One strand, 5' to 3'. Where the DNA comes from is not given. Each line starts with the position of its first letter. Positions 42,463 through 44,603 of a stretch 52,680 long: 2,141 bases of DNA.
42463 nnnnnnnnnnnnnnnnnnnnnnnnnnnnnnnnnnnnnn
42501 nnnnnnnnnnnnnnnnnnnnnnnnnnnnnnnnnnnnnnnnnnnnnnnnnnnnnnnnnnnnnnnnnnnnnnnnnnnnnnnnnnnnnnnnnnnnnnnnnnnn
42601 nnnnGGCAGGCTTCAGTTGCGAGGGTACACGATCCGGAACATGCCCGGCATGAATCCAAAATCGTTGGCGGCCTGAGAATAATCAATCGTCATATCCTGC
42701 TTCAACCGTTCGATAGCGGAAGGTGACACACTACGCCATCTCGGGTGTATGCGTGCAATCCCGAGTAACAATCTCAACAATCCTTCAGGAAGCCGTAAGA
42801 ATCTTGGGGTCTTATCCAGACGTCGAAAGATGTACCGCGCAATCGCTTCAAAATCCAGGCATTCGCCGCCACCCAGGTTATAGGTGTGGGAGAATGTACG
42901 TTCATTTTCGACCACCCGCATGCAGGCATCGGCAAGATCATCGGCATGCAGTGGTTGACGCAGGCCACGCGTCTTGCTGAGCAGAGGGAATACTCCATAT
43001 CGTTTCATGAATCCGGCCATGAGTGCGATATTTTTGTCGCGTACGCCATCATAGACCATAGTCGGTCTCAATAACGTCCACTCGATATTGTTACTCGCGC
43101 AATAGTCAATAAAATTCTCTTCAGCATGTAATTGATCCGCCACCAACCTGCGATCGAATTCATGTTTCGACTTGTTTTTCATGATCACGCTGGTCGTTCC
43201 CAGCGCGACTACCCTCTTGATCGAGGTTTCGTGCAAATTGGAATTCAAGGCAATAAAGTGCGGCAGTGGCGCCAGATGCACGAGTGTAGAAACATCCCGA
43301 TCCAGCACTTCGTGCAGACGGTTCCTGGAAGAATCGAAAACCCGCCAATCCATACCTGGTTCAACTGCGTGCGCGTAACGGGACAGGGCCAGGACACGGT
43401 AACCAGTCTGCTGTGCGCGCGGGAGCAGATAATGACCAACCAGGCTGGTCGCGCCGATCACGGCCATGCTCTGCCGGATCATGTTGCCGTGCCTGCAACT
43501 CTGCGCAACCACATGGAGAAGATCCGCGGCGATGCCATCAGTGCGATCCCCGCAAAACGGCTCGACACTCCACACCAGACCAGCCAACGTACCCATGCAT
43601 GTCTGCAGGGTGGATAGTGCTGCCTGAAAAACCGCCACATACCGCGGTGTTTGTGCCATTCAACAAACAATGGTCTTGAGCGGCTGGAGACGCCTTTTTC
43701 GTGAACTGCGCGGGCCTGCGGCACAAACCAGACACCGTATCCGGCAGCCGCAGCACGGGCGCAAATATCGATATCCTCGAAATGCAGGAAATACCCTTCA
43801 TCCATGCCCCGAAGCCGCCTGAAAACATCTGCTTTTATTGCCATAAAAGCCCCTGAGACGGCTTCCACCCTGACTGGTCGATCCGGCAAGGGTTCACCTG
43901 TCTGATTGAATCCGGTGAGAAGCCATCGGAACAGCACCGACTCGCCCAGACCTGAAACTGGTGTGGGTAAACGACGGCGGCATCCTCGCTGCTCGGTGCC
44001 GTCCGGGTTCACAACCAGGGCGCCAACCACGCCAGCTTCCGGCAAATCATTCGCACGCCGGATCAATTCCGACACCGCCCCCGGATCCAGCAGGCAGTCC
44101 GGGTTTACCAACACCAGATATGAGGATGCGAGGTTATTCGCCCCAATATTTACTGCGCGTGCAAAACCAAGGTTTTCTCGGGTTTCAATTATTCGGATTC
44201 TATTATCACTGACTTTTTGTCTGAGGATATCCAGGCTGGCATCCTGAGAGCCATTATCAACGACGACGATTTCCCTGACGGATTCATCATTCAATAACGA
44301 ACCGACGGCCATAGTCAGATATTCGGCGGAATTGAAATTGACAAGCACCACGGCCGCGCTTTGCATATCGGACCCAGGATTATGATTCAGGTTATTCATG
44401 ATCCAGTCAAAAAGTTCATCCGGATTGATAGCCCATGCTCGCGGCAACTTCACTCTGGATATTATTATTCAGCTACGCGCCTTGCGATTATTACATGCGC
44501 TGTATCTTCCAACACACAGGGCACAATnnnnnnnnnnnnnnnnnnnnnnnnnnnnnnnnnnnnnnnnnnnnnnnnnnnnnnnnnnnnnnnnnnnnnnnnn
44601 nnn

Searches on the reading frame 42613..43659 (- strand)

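Call 9: search_protein_families(library=pfam, proteins=[window:42613-43659:-], max_evalue=0.001)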
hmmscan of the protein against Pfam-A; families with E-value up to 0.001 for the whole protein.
window:42613-43659:- (348 aa): 2 families
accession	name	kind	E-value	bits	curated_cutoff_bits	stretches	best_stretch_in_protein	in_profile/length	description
PF01370.27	Epimerase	-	6.6e-12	45.8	20.9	2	143-263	103-240/240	NAD dependent epimerase/dehydratase family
PF13460.12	NAD_binding_10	-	0.00022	21.6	27.2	0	69-210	1-154/184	NAD(P)H-binding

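Call 67: search_protein_families(library=ncbifam, proteins=[window:42613-43659:-], max_evalue=0.00001)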
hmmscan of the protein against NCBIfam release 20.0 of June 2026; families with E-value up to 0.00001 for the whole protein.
window:42613-43659:- (348 aa): 0 families

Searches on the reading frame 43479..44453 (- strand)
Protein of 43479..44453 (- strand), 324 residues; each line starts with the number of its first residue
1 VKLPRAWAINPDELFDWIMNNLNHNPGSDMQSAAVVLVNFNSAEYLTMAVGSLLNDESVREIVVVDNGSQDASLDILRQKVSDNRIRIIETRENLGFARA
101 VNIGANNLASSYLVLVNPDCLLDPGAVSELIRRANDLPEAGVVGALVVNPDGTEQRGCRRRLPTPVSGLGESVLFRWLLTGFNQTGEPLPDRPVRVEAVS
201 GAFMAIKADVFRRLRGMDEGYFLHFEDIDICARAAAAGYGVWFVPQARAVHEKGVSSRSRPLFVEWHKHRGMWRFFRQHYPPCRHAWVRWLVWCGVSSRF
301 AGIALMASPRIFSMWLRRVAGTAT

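Call 5: search_protein_families(library=pfam, proteins=[window:43479-44453:-], max_evalue=0.01)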
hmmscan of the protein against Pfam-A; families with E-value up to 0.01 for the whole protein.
window:43479-44453:- (324 aa): 6 families
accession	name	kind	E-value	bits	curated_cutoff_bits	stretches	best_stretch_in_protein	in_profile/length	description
PF00535.33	Glycos_transf_2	-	4.8e-23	82.4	23.3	1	35-162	2-131/168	Glycosyl transferase family 2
PF13641.12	Glyco_tranf_2_3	-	9.7e-18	65.5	27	1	33-254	3-214/230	Glycosyltransferase like family 2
PF13632.12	Glyco_trans_2_3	-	2.4e-06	28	27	1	190-309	71-180/198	Glycosyl transferase family group 2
PF10111.15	Glyco_tranf_2_2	-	0.00017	21.6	27.3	1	60-236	30-201/276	Glycosyltransferase like family 2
PF13712.12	Glyco_tranf_2_5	-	0.0002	21.6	27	0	191-247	130-182/210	Glycosyltransferase like family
PF02709.20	Glyco_transf_7C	-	0.0019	18.3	23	1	192-246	12-67/78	N-terminal domain of galactosyltransferase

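Call 6: search_protein_families(library=ncbifam, proteins=[window:43479-44453:-], max_evalue=0.01)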
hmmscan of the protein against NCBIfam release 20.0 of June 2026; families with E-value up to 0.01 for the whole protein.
window:43479-44453:- (324 aa): 18 families
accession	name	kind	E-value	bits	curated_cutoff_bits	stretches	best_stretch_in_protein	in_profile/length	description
TIGR03937.1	PgaC_IcaA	equivalog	3.7e-15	55.8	422.3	1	22-143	36-159/407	poly-beta-1,6-N-acetyl-D-glucosamine synthase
TIGR03965.1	mycofact_glyco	equivalog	1.4e-12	47.3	280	2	21-151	64-195/467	mycofactocin biosynthesis glycosyltransferase MftF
TIGR01556.1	rhamnosyltran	subfamily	6.3e-12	45.3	200.55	1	57-275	19-226/281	rhamnosyltransferase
NF041875.1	EPS_EpsD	equivalog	2e-11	43.9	370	1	35-151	3-121/325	exopolysaccharide biosynthesis glycosyltransferase EpsD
NF007482.0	PRK10073.1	equivalog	1.9e-07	30.4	423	1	31-135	6-111/334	glycosyltransferase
NF047683.1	TeichurnBiosyTuaG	equivalog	3.9e-07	30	400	1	34-119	9-96/252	teichuronic acid biosynthesis protein TuaG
NF038302.1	EPS_HpsE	equivalog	3.9e-07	29.3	300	1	35-147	5-124/307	hormogonium polysaccharide biosynthesis glycosyltransferase HpsE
TIGR04283.1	glyco_like_mftF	equivalog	6.4e-07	29.2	182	1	36-134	4-97/221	TIGR04283 family arsenosugar biosynthesis glycosyltransferase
TIGR03111.1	glyc2_xrt_Gpos1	hypoth_equivalog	3.8e-06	25.9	363.95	1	33-154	51-177/439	TIGR03111 family XrtG-associated glycosyltransferase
NF045692.1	OglycostaseCruG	equivalog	1e-05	24.7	600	1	29-134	39-152/386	2'-O-glycosyltransferase CruG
NF038299.1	EPS_HpsN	equivalog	1.6e-05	24.1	425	1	34-251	4-220/317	hormogonium polysaccharide biosynthesis glycosyltransferase HpsN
NF053739.1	GlytfEpsEBac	equivalog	0.0001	21.4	450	1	34-165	4-138/265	glycosyltransferase EpsE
NF041394.1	GtaseAglG_Halo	equivalog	0.00011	21.6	440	1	35-260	5-223/304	glucosyl-dolichyl phosphate glucuronosyltransferase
TIGR04242.1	nodulat_NodC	equivalog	0.00013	21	550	1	32-148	49-170/395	chitooligosaccharide synthase NodC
NF050050.1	ProtGlycPglI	equivalog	0.00017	21.1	500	1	34-151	5-124/306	GalNAc(5)-diNAcBac-PP-undecaprenol beta-1,3-glucosyltransferase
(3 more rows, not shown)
